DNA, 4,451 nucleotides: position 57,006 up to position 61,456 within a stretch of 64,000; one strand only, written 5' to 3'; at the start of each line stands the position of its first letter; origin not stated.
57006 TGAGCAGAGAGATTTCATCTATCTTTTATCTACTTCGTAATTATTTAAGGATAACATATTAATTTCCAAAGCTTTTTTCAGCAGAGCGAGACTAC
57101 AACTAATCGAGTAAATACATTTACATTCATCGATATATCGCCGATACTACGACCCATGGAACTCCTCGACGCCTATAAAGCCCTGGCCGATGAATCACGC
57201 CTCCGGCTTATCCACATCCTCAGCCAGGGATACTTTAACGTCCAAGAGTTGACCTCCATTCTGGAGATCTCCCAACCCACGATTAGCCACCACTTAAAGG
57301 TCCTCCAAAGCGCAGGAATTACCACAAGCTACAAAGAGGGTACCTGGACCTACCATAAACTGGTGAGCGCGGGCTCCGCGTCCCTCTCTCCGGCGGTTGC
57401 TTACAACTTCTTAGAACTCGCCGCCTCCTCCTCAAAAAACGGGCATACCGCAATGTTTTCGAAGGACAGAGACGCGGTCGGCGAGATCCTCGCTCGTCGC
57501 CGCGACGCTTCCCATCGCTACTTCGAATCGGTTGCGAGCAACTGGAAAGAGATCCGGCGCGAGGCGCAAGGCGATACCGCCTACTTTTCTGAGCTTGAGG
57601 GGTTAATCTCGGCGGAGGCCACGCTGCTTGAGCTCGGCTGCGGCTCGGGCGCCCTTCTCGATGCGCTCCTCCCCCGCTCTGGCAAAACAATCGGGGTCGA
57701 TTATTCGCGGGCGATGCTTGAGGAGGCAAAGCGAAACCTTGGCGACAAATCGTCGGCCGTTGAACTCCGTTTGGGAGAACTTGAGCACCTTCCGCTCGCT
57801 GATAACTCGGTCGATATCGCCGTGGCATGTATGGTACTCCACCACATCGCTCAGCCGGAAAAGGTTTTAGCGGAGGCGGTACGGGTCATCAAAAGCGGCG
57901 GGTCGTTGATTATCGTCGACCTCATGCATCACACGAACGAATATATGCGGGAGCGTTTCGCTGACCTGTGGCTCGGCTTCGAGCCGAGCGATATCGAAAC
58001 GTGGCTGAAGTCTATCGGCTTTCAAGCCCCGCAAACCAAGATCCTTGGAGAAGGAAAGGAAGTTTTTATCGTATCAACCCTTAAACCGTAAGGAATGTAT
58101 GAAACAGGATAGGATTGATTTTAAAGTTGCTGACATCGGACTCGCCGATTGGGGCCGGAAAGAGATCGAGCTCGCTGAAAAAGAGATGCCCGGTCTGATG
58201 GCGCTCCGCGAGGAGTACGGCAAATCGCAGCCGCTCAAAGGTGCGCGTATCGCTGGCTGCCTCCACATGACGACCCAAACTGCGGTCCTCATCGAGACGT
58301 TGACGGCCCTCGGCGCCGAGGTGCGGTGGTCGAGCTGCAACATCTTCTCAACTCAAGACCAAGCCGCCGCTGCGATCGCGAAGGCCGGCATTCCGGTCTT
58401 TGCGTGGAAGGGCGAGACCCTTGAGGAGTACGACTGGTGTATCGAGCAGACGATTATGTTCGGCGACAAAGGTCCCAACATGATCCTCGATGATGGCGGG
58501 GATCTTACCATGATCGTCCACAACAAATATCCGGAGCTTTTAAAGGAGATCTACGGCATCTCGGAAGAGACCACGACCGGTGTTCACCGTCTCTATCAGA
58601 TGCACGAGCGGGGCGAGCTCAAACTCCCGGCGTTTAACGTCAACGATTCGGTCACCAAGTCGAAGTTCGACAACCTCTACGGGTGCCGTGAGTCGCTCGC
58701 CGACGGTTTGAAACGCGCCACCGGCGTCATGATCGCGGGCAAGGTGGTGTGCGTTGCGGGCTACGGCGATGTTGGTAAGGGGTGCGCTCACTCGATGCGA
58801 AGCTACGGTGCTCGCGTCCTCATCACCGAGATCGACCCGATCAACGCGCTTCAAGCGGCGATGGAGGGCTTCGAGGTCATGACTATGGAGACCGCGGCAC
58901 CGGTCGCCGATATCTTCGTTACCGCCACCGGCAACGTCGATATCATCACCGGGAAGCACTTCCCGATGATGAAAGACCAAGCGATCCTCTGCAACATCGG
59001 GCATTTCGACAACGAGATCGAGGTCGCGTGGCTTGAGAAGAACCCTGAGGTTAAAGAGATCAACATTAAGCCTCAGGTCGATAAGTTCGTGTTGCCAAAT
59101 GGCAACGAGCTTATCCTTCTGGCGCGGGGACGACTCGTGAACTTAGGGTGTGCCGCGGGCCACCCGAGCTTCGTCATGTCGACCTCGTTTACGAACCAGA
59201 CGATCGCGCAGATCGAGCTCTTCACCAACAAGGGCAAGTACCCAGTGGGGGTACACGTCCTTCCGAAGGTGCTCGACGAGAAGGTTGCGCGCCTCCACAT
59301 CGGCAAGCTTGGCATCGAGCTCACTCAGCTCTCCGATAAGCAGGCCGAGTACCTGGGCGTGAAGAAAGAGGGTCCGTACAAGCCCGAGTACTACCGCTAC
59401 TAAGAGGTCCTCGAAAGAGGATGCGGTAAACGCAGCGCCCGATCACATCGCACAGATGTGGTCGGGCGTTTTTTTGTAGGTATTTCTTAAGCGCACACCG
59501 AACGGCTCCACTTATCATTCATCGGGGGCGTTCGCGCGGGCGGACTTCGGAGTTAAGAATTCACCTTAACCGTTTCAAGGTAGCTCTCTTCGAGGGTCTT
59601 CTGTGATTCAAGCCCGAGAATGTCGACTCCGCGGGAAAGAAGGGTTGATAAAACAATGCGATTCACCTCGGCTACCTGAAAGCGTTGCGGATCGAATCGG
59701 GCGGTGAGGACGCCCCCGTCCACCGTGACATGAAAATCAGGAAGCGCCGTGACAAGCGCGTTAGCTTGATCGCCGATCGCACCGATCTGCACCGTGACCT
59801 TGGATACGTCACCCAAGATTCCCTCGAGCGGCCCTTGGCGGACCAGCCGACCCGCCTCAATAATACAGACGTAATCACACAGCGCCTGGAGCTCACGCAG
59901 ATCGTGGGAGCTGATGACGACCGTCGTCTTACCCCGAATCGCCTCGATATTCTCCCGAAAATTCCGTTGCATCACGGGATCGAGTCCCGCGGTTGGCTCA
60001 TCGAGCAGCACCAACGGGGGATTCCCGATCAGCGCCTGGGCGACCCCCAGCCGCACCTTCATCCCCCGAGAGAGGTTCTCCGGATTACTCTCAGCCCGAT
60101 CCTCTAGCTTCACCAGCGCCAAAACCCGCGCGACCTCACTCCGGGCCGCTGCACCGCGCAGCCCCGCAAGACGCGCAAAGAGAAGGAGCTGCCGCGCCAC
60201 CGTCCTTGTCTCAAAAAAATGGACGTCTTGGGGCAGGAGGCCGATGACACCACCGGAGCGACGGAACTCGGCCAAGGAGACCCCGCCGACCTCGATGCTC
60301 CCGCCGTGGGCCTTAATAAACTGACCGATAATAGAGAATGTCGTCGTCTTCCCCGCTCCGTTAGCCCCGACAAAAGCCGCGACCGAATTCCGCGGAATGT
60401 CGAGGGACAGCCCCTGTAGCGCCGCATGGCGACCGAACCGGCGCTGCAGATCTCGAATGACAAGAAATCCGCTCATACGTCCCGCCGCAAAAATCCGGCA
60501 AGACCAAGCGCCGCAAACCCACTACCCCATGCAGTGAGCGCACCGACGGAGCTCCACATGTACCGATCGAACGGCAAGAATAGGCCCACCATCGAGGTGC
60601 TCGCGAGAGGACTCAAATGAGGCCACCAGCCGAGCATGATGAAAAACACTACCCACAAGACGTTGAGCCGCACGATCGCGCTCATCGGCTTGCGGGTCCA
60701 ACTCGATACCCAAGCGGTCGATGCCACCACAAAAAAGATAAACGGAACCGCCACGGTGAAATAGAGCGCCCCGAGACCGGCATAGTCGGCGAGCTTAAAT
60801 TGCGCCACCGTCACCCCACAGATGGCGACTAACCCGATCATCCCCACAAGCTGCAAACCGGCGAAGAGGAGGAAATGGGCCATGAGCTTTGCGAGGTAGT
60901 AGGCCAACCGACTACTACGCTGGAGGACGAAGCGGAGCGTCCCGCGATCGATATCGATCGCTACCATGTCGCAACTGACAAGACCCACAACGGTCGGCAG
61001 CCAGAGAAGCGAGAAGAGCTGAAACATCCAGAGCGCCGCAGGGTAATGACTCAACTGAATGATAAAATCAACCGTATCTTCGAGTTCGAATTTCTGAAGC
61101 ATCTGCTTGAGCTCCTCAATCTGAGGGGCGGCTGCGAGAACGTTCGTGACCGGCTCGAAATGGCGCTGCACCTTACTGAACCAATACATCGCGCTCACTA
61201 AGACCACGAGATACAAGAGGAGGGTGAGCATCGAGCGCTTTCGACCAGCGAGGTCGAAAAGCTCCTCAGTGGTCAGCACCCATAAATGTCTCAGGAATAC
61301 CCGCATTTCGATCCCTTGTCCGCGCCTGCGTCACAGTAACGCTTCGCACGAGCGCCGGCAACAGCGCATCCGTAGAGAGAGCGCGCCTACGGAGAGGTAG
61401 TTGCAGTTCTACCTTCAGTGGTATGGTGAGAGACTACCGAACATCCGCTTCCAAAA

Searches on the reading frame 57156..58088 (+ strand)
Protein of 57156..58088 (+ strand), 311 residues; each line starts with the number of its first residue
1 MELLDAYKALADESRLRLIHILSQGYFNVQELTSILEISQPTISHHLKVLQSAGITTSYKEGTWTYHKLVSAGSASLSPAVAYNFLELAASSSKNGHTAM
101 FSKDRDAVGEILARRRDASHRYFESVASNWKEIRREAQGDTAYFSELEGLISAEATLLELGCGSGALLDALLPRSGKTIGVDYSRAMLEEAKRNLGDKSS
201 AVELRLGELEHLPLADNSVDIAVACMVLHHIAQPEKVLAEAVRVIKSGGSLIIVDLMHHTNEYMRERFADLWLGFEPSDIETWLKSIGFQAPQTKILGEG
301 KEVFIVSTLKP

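Call 27: search_protein_families(library=pfam, proteins=[window:57156-58088:+], max_evalue=0.001)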
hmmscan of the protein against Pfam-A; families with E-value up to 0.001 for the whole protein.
window:57156-58088:+ (311 aa): 14 families
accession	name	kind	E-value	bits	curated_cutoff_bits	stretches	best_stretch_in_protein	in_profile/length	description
PF08241.18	Methyltransf_11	-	6.6e-26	91.2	21.2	1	158-253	1-95/95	Methyltransferase domain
PF13649.12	Methyltransf_25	-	1.4e-21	77.4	27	1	158-249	2-97/97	Methyltransferase domain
PF13847.12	Methyltransf_31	-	2.6e-19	69.8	27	1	153-257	3-113/145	Methyltransferase domain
PF08242.18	Methyltransf_12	-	3.1e-18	66.8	30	1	158-251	1-98/98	Methyltransferase domain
PF01209.24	Ubie_methyltran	-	2.2e-13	50.5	20.1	1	155-269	49-167/233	ubiE/COQ5 methyltransferase family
PF13489.12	Methyltransf_23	-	9.9e-13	48.6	27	1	134-277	6-138/164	Methyltransferase domain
PF01022.26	HTH_5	-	3e-12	46.7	22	1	12-55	1-44/47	Bacterial regulatory protein, arsR family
PF12840.13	HTH_20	-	7.6e-09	35.9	27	1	10-57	1-49/51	Helix-turn-helix domain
PF05148.21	Methyltransf_8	-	5.3e-07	30.2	27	1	208-261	112-164/219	Hypothetical methyltransferase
PF06325.19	PrmA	-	2.8e-06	27.5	22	1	146-283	154-288/296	Ribosomal protein L11 methyltransferase (PrmA)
PF07021.18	MetW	-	5.6e-06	26.5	21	1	144-246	4-103/193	Methionine biosynthesis protein MetW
PF01135.25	PCMT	-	0.00029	21.1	20.3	1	143-200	64-123/210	Protein-L-isoaspartate(D-aspartate) O-methyltransferase (PCMT)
PF20922.3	Anamorsin_N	-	0.00035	20.7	27.1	1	188-261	21-95/163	Anamorsin, N-terminal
PF05175.20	MTS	-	0.00057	20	23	0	154-260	32-145/170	Methyltransferase small domain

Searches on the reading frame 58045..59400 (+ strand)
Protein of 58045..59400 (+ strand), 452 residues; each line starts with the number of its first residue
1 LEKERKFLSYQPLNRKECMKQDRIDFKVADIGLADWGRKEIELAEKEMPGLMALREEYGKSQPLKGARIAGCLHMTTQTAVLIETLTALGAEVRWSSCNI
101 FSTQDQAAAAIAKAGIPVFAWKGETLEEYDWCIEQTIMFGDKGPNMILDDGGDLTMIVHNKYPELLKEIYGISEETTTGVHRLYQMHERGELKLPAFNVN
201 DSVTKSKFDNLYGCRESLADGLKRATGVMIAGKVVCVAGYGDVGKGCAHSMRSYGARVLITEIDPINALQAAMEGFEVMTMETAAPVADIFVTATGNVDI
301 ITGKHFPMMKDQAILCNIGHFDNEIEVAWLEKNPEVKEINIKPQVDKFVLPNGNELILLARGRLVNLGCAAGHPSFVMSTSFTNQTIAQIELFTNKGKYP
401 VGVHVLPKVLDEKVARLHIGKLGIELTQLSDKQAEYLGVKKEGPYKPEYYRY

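Call 27: search_protein_families(library=pfam, proteins=[window:58045-59400:+], max_evalue=0.001)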
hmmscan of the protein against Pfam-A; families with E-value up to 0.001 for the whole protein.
window:58045-59400:+ (452 aa): 4 families
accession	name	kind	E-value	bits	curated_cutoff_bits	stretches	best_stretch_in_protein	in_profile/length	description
PF05221.23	AdoHcyase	-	1.1e-139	465.2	25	2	25-160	1-138/299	S-adenosyl-L-homocysteine hydrolase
PF00670.27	AdoHcyase_NAD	-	5.5e-80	267.6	27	1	210-372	1-162/162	S-adenosyl-L-homocysteine hydrolase, NAD binding domain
PF02826.25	2-Hacid_dh_C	-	5.1e-09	36.2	25.1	1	223-319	27-127/178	D-isomer specific 2-hydroxyacid dehydrogenase, NAD binding domain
PF07991.19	KARI_N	-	1.2e-06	28.7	20.6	1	230-293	2-66/165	Acetohydroxy acid isomeroreductase, NADPH-binding domain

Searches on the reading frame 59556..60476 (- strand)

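Call 27: search_protein_families(library=pfam, proteins=[window:59556-60476:-], max_evalue=0.001)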
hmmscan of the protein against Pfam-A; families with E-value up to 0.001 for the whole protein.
window:59556-60476:- (307 aa): 3 families
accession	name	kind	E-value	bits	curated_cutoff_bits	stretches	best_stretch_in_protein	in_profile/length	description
PF00005.33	ABC_tran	-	9.4e-27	94.7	25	1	20-163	1-137/137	ABC transporter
PF13304.12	AAA_21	-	5.3e-14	53.4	27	1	118-193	221-300/304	AAA domain, putative AbiEii toxin, Type IV TA system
PF02463.25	SMC_N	-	0.00064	19.7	40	0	127-197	129-203/220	RecF/RecN/SMC N terminal domain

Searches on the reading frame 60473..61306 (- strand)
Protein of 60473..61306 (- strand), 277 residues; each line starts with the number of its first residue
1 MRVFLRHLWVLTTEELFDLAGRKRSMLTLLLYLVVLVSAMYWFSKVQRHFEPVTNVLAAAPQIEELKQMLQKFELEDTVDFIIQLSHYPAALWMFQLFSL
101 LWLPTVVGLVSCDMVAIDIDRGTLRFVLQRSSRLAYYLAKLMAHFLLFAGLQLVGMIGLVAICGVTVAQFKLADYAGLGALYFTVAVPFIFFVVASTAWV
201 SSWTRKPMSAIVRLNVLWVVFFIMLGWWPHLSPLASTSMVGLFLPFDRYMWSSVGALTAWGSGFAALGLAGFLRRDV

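Call 27: search_protein_families(library=pfam, proteins=[window:60476-61306:-], max_evalue=0.001)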
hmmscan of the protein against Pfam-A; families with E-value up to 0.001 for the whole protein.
window:60476-61306:- (277 aa): 1 family
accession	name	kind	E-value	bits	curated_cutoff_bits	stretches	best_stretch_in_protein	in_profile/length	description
PF12679.13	ABC2_membrane_2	-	1.4e-09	38.1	27.2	1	22-226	13-200/283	ABC-2 family transporter protein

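Call 68: find_encoding_contigs(protein=window:60473-61306:-, flank=10000, max_places=2)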
Protein window:60473-61306:- (277 aa): 12 contigs read that carry it; 2 places shown.
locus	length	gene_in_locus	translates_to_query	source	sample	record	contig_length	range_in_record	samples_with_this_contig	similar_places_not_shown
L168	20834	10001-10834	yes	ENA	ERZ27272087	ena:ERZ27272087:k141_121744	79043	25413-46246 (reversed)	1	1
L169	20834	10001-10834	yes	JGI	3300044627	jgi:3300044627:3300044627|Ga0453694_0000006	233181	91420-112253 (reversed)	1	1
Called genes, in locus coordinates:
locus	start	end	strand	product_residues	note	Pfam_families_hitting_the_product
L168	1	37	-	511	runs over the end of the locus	PF00224:PK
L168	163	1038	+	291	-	PF13489:Methyltransf_23, PF01209:Ubie_methyltran, PF13847:Methyltransf_31, PF08241:Methyltransf_11, PF08242:Methyltransf_12, PF13649:Methyltransf_25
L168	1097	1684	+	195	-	-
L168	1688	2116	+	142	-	-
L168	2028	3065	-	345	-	PF00535:Glycos_transf_2, PF10111:Glyco_tranf_2_2, PF13641:Glyco_tranf_2_3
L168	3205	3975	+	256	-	-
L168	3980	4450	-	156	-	-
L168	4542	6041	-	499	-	PF01594:AI-2E_transport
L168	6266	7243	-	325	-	PF13578:Methyltransf_24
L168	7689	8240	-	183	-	-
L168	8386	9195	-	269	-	PF04366:Ysc84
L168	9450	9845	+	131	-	PF04379:DUF525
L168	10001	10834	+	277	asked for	PF12679:ABC2_membrane_2 (weak)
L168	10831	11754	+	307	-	PF00005:ABC_tran, PF13304:AAA_21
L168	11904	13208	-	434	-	PF05221:AdoHcyase, PF02826:2-Hacid_dh_C, PF00670:AdoHcyase_NAD, PF07991:KARI_N (weak)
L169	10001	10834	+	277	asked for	PF12679:ABC2_membrane_2 (weak)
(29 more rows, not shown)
